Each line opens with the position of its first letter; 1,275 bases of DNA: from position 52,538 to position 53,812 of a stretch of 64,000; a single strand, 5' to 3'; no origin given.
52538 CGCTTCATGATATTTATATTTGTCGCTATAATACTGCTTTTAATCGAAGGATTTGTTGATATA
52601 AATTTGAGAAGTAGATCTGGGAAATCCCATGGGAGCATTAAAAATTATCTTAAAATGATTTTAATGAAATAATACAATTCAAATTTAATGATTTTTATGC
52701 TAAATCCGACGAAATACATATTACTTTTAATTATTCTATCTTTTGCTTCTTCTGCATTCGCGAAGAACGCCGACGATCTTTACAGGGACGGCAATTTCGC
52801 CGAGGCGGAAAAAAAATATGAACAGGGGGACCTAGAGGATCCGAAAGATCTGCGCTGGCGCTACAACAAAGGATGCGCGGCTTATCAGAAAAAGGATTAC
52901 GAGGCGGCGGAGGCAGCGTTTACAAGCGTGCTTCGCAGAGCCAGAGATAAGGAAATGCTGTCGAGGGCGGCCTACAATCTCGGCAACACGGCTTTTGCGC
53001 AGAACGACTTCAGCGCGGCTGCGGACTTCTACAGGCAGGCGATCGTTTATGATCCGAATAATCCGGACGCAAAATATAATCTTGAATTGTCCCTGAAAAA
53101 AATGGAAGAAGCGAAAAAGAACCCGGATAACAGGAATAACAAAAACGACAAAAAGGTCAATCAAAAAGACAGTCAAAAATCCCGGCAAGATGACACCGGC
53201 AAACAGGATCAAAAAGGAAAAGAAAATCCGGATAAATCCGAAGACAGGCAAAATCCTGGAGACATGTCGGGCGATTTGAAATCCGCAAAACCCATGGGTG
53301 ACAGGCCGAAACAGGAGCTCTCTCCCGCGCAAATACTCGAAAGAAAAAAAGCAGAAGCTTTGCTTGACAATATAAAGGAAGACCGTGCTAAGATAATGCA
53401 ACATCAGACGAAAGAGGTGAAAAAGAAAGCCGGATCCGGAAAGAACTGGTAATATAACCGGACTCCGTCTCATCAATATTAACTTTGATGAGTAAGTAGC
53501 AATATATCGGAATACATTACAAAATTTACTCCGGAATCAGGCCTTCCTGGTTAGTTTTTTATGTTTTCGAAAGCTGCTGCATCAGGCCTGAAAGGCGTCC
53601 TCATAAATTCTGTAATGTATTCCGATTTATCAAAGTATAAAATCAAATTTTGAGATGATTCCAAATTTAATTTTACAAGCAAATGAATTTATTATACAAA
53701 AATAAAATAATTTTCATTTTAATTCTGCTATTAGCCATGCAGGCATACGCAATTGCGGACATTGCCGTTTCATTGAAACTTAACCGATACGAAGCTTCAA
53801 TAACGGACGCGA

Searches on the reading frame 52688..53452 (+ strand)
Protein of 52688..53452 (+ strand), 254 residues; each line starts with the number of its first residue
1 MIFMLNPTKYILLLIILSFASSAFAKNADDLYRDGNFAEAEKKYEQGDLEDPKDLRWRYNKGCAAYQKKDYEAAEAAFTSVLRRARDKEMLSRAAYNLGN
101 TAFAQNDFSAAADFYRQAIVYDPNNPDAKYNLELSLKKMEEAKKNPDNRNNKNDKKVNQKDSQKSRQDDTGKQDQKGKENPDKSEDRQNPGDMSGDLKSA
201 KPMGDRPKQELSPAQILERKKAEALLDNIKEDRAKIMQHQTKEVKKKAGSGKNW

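Call 72: find_encoding_contigs(protein=window:52688-53452:+, flank=3000, max_places=10)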
Protein window:52688-53452:+ (254 aa): no gene with exactly this product is on record in the collection.

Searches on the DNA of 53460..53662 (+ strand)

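Call 50: search_dna_similar(query=window:53460-53662:+, collection=plasmids, mode=distant, max_evalue=0.01, max_rows=10)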
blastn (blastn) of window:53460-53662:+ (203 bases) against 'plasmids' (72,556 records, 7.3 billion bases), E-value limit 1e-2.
No match.

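Call 51: search_dna_similar(query=window:53460-53662:+, collection=phages, mode=distant, max_evalue=0.01, max_rows=10)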
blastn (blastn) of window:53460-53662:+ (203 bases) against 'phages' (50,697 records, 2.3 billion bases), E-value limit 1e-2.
No match.
